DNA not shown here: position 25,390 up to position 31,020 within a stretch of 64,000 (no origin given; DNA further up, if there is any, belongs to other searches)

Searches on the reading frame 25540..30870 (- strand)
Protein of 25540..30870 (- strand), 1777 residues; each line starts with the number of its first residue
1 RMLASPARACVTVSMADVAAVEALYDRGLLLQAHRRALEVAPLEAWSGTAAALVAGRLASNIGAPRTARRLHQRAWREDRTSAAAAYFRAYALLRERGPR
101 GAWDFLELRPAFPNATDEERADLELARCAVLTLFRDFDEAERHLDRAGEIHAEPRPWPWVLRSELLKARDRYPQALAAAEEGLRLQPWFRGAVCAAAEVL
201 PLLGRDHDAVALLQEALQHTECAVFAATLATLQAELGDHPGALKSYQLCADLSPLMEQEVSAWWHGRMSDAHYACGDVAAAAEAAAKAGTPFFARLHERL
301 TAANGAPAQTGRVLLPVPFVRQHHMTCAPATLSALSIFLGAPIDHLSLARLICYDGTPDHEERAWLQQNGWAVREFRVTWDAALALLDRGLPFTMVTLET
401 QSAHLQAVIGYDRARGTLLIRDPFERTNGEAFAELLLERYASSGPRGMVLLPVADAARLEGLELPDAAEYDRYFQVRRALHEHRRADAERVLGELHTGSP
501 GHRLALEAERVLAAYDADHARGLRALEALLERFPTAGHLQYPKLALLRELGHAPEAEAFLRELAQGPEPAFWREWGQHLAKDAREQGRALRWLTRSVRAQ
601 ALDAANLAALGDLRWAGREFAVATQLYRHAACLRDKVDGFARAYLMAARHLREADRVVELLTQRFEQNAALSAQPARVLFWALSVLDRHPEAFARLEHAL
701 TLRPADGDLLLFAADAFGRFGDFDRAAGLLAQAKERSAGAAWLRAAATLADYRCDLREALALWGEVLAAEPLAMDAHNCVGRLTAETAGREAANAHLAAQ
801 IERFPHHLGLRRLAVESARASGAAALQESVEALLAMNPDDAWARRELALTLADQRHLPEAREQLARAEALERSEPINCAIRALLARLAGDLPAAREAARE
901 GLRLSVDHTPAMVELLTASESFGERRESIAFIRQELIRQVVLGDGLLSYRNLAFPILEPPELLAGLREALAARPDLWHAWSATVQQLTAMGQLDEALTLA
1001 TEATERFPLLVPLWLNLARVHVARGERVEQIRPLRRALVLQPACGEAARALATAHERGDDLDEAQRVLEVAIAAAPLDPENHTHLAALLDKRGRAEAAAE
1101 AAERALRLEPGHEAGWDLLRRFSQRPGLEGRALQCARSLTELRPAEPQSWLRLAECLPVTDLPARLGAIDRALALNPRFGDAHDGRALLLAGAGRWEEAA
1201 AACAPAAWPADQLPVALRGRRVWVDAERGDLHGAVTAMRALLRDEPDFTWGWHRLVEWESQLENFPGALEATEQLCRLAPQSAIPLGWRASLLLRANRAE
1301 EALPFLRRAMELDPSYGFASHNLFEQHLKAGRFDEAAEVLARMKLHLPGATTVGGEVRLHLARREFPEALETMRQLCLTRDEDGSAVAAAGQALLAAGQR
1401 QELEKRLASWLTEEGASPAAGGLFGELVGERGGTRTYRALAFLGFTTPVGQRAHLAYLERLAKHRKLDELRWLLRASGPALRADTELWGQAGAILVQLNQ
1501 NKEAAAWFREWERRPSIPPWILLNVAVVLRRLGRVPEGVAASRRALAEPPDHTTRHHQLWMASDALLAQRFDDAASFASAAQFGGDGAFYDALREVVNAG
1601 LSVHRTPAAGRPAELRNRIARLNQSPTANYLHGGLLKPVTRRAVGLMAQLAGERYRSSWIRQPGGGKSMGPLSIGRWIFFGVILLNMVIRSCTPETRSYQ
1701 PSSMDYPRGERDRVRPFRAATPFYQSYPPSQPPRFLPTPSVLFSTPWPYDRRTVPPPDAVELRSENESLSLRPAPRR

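Call 54: search_protein_families(library=pfam, proteins=[window:25540-30870:-], max_evalue=0.0001)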
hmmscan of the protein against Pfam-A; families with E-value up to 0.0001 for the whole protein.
window:25540-30870:- (1777 aa): 7 families
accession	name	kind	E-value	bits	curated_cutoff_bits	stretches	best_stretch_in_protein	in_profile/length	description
PF13431.12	TPR_17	-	9.3e-17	60.3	24.4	0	832-862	4-34/34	Tetratricopeptide repeat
PF14559.12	TPR_19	-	6.4e-16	58.9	25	1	1293-1348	1-56/68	Tetratricopeptide repeat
PF07719.23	TPR_2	-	4.2e-10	39.4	27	0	1080-1112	2-34/34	Tetratricopeptide repeat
PF13428.12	TPR_14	-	1.4e-09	38.1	23.5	0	978-1019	2-43/44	Tetratricopeptide repeat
PF13529.12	Peptidase_C39_2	-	6.8e-08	33.6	24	1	315-423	1-142/143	Peptidase_C39 like family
PF13181.12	TPR_8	-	6.6e-07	29.4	25.7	0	1288-1315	6-33/34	Tetratricopeptide repeat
PF00515.34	TPR_1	-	1.1e-05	25.5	27.8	0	1082-1111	4-33/34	Tetratricopeptide repeat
